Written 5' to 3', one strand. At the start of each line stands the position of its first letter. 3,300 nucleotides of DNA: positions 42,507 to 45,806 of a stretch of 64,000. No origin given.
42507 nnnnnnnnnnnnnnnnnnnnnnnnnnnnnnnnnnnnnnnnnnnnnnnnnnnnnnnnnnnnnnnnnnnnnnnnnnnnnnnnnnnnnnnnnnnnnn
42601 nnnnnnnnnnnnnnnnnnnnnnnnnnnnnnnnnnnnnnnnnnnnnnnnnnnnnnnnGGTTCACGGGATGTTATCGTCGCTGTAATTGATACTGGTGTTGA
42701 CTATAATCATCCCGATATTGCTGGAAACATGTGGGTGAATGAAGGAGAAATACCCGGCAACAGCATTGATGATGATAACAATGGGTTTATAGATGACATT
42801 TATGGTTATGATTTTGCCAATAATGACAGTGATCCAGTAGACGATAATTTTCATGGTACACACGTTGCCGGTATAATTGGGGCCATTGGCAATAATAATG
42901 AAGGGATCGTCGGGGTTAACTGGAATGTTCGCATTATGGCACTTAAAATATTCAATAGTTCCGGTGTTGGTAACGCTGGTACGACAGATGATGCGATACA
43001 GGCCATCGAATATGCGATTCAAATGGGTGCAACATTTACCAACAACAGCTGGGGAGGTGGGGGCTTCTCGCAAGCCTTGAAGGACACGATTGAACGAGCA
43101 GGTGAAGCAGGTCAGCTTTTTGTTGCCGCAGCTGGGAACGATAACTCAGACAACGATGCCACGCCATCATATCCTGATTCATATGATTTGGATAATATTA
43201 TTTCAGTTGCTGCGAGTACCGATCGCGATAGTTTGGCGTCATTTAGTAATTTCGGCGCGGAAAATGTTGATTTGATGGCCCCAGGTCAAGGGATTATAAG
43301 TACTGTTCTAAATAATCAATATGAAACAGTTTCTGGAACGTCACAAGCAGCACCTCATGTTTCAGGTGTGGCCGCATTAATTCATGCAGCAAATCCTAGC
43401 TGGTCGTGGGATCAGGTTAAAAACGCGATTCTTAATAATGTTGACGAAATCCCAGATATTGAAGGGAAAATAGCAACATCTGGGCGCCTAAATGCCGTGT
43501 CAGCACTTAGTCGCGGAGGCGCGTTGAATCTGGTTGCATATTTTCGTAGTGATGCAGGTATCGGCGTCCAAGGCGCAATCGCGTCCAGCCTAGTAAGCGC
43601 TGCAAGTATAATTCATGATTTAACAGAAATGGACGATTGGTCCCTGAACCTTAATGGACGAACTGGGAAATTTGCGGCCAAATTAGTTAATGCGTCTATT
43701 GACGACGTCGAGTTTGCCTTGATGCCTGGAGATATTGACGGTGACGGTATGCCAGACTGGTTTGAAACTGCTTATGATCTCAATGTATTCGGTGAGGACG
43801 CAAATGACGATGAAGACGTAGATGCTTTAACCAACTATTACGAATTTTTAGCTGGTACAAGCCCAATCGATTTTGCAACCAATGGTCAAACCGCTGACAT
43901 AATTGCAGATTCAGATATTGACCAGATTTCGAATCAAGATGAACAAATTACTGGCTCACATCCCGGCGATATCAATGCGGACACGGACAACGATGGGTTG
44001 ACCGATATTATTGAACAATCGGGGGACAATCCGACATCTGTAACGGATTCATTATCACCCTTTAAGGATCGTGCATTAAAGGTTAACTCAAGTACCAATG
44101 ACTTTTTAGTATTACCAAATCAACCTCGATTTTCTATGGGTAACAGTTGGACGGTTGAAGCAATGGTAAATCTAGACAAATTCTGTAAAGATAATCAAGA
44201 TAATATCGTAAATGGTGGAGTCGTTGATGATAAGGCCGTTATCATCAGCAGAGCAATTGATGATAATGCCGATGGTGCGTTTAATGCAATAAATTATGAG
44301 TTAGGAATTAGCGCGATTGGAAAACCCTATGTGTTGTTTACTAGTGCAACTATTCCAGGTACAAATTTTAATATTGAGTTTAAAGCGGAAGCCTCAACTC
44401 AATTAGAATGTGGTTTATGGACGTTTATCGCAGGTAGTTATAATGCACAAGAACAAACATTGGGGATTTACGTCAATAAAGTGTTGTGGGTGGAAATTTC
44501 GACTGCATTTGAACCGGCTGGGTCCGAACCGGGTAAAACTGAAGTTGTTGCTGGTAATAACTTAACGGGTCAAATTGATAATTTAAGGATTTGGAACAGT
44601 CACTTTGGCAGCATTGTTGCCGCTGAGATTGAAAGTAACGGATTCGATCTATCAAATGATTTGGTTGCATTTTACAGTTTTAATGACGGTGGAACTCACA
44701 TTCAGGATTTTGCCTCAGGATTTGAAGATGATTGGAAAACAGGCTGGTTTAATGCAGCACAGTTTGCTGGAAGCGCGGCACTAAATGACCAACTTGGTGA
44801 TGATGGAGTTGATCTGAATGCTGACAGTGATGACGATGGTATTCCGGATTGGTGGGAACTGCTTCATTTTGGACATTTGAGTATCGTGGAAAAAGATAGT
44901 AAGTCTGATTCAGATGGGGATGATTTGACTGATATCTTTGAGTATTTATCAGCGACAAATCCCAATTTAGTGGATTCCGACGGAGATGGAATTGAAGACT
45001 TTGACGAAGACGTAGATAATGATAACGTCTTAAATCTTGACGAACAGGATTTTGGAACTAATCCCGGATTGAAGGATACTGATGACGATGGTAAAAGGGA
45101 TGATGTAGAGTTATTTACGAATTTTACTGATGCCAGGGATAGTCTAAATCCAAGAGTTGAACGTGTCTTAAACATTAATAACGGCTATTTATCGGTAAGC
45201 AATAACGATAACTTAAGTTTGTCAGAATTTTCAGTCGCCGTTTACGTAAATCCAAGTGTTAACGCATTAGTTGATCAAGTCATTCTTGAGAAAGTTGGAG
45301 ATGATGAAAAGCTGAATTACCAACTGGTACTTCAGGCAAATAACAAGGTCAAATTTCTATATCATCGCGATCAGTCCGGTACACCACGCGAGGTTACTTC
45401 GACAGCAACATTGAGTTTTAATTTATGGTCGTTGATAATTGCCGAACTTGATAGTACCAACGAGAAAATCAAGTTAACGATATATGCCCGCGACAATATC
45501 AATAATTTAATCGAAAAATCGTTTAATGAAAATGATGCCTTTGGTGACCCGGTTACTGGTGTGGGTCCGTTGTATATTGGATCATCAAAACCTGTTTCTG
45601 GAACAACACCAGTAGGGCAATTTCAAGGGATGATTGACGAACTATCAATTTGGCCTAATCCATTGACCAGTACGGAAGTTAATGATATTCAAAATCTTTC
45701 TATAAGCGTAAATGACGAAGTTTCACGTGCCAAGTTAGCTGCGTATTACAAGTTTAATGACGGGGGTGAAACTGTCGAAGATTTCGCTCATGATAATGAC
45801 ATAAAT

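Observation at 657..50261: Single 49.6-kb ORF encoding a ~16.5k-residue secreted giant protein that occupies 77% of the window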

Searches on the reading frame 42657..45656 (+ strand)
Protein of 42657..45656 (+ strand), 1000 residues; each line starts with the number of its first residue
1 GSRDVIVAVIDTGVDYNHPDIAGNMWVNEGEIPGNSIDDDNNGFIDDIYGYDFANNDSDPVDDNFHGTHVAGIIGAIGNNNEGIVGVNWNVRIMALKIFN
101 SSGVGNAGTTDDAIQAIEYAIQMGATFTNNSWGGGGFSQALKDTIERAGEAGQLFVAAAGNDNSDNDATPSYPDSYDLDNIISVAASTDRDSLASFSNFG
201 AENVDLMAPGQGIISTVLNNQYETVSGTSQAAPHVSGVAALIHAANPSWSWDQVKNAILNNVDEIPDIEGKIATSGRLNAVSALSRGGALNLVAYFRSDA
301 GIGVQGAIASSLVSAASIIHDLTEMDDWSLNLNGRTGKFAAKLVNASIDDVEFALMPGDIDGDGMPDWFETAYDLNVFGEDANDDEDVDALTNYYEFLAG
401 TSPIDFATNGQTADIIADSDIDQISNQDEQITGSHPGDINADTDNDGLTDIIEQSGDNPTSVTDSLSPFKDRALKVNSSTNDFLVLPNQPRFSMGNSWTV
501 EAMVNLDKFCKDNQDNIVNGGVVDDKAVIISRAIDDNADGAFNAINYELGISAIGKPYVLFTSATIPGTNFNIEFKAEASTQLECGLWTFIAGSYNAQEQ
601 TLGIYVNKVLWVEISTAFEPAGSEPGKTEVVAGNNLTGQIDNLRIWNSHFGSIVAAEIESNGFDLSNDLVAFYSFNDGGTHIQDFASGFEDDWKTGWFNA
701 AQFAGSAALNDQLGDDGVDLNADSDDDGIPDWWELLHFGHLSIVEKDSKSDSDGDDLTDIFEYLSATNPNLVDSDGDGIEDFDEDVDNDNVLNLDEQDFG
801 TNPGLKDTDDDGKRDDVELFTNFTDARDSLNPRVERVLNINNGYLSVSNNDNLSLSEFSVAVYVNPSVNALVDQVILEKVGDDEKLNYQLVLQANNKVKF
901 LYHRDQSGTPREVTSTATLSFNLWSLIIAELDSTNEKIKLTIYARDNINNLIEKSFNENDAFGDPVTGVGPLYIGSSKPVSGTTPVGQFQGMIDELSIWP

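Call 6: search_protein_families(library=pfam, proteins=[window:42657-45656:+], max_evalue=0.01)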
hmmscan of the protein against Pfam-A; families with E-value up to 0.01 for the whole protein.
window:42657-45656:+ (1000 aa): 1 family
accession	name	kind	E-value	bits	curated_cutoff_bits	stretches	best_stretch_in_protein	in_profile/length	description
PF00082.27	Peptidase_S8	-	1.2e-62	212.3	21.8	1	3-262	2-273/288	Subtilase family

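Call 18: search_protein_families(library=ncbifam, proteins=[window:42657-45656:+], max_evalue=0.01)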
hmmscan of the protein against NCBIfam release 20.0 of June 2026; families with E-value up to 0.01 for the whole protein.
window:42657-45656:+ (1000 aa): 10 families
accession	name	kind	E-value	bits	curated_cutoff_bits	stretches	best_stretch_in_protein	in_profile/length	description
TIGR03921.1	T7SS_mycosin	equivalog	4.6e-40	137.8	278.75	1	4-286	14-287/353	type VII secretion-associated serine protease mycosin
NF033595.1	denti_PrtP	equivalog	6.1e-21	74.7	300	2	129-280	343-498/606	dentilisin complex serine proteinase subunit PrtP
TIGR03895.1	protease_PatA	subfamily_domain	2e-17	63.2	421.05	1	66-245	1-179/606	PatA/PatG family cyanobactin maturation protease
NF049966.1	QH_SP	equivalog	7.2e-09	35.3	165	1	59-258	35-207/219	subtilisin-like serine protease QhpE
NF040553.1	SGO_0316_fam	subfamily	3.4e-08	31.6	1400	2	202-245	667-710/1486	SGO_0316/SGO_0317 family LPXTG-anchored serine peptidase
NF040809.1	germ_prot_CspBA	exception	1.5e-07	29.5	1250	1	202-242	1004-1044/1099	bifunctional germination protease/germinant receptor pseudoprotease CspBA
NF033765.2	gliding_CglD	equivalog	5.6e-07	27.7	400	1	721-822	175-281/1124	adventurous gliding motility lipoprotein CglD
NF040808.2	CspC_non_triad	exception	1.3e-05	23.9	675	1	203-242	458-497/556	bile acid germinant receptor pseudoprotease CspC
NF051851.1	AtpSerPepEprS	equivalog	2.1e-05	22.8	1700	1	206-259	281-334/988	autotransporter serine peptidase EprS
NF047639.1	throspo3_MtsD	equivalog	0.0011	17.2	800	1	749-823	458-525/651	cell-cell cohesion protein MtsD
